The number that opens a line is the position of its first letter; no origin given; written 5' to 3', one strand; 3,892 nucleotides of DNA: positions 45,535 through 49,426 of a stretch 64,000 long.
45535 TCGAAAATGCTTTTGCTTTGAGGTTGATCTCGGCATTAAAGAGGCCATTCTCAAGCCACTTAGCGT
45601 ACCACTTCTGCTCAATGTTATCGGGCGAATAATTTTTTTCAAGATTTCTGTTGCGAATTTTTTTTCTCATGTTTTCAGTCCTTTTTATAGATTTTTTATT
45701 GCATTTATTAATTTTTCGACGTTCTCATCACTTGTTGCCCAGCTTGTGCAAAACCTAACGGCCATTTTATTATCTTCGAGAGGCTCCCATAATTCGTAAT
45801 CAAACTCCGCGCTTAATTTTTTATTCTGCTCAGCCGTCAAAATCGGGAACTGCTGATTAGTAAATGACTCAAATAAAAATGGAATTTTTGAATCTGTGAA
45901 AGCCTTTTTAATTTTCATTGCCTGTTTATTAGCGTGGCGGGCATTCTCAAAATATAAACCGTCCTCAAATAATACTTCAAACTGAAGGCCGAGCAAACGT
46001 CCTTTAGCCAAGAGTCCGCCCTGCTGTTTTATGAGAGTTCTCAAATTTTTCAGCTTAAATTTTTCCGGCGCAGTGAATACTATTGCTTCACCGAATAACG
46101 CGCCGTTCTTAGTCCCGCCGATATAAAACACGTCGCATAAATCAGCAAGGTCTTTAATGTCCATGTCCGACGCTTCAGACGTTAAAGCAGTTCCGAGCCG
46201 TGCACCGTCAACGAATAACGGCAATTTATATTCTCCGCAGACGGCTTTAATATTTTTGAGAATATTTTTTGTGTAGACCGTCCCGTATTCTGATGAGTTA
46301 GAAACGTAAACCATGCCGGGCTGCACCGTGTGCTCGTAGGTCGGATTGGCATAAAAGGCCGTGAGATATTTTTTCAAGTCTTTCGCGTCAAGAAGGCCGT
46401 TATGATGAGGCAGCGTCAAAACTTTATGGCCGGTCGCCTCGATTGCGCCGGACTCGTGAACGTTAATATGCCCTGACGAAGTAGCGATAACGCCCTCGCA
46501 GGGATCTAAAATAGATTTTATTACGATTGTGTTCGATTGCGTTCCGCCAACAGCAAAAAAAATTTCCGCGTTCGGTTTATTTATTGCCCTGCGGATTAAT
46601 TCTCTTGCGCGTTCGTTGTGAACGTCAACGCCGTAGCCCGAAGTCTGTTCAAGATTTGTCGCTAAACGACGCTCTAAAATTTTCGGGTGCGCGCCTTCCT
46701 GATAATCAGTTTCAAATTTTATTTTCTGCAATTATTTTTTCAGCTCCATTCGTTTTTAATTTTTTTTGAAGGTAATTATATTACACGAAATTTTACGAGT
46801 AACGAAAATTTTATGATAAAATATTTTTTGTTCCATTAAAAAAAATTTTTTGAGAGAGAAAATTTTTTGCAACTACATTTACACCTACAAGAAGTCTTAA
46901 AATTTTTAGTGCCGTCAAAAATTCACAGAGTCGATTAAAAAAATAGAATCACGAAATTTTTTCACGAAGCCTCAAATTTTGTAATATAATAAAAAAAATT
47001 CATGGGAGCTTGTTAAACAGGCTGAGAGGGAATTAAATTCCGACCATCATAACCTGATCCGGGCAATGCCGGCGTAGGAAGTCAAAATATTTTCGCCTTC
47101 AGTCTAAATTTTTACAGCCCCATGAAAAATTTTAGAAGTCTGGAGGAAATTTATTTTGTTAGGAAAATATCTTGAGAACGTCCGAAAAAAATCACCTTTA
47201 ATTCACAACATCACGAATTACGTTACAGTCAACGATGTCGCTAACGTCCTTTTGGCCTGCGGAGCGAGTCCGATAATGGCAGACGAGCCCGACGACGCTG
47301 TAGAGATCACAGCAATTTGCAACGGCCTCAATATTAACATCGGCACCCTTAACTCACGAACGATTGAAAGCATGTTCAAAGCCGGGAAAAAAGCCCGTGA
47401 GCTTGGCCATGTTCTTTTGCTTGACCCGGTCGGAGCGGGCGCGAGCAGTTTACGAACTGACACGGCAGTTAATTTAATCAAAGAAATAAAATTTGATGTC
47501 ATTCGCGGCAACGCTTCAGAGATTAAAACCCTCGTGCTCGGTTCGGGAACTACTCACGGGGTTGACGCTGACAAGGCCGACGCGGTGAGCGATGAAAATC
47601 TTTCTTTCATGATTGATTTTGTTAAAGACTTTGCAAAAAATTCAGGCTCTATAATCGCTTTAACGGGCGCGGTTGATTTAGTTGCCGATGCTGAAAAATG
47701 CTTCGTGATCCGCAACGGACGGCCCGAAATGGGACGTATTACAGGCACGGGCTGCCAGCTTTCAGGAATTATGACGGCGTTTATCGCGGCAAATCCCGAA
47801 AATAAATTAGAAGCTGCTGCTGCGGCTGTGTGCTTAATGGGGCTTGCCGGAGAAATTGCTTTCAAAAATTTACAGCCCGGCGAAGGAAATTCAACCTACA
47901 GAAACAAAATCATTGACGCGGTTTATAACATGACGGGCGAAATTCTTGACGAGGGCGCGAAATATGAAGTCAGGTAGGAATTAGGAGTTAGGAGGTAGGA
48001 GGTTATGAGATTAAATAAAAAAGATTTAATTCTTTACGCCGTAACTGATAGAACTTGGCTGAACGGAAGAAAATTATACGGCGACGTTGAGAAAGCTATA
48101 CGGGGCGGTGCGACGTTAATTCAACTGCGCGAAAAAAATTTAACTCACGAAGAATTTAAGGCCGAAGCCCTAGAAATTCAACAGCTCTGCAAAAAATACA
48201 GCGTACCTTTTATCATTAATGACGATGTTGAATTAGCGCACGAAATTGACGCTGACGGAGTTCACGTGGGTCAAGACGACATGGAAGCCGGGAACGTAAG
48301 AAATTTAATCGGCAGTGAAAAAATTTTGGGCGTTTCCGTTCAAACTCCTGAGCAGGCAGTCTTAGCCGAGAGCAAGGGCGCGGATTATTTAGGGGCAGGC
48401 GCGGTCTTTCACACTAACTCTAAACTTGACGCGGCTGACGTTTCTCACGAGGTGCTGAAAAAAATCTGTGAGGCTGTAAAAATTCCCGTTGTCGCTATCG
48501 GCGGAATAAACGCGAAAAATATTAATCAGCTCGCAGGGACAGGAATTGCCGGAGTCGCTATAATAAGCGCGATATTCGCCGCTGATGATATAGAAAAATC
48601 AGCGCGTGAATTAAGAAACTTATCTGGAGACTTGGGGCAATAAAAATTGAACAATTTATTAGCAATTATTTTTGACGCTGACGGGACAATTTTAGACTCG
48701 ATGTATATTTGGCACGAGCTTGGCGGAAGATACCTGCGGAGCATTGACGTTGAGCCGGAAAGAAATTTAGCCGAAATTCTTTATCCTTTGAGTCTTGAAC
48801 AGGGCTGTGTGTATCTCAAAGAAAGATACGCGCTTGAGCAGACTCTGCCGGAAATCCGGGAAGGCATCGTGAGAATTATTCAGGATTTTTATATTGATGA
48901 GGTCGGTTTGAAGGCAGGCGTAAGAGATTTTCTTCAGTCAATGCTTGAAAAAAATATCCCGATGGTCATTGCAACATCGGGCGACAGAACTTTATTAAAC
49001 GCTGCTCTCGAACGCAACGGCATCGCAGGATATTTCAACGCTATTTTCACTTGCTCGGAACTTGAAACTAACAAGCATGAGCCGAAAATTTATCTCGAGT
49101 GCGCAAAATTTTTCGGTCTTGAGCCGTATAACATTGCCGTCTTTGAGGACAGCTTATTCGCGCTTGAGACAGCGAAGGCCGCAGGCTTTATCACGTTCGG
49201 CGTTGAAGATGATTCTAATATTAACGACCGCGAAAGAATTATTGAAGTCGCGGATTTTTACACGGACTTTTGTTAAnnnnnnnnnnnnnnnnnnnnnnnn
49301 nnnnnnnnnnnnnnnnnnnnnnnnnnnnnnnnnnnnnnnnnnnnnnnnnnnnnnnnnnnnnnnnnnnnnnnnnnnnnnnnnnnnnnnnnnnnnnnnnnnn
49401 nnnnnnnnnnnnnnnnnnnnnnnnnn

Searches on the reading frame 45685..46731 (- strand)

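Call 8: search_protein_families(library=pfam, proteins=[window:45685-46731:-], max_evalue=0.001)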
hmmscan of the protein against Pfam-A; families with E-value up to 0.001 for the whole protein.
window:45685-46731:- (348 aa): 2 families
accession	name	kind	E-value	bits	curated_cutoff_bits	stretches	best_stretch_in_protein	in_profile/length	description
PF01212.27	Beta_elim_lyase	-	8.7e-28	97.9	27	1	8-295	4-282/288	Beta-eliminating lyase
PF00266.25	Aminotran_5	-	1.5e-07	31.2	21.5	1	40-218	46-211/371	Aminotransferase class-V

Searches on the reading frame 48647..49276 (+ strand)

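Call 8: search_protein_families(library=pfam, proteins=[window:48647-49276:+], max_evalue=0.001)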
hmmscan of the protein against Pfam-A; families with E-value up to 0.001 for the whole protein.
window:48647-49276:+ (209 aa): 3 families
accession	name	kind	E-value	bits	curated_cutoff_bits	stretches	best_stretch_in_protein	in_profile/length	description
PF13419.12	HAD_2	-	7.3e-22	78.8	23.8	1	7-185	1-177/178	Haloacid dehalogenase-like hydrolase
PF00702.32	Hydrolase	-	6.5e-20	72.8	26.4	1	6-180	3-191/191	haloacid dehalogenase-like hydrolase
PF12710.13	HAD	-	9.9e-08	33.1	27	1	7-128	1-130/189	haloacid dehalogenase-like hydrolase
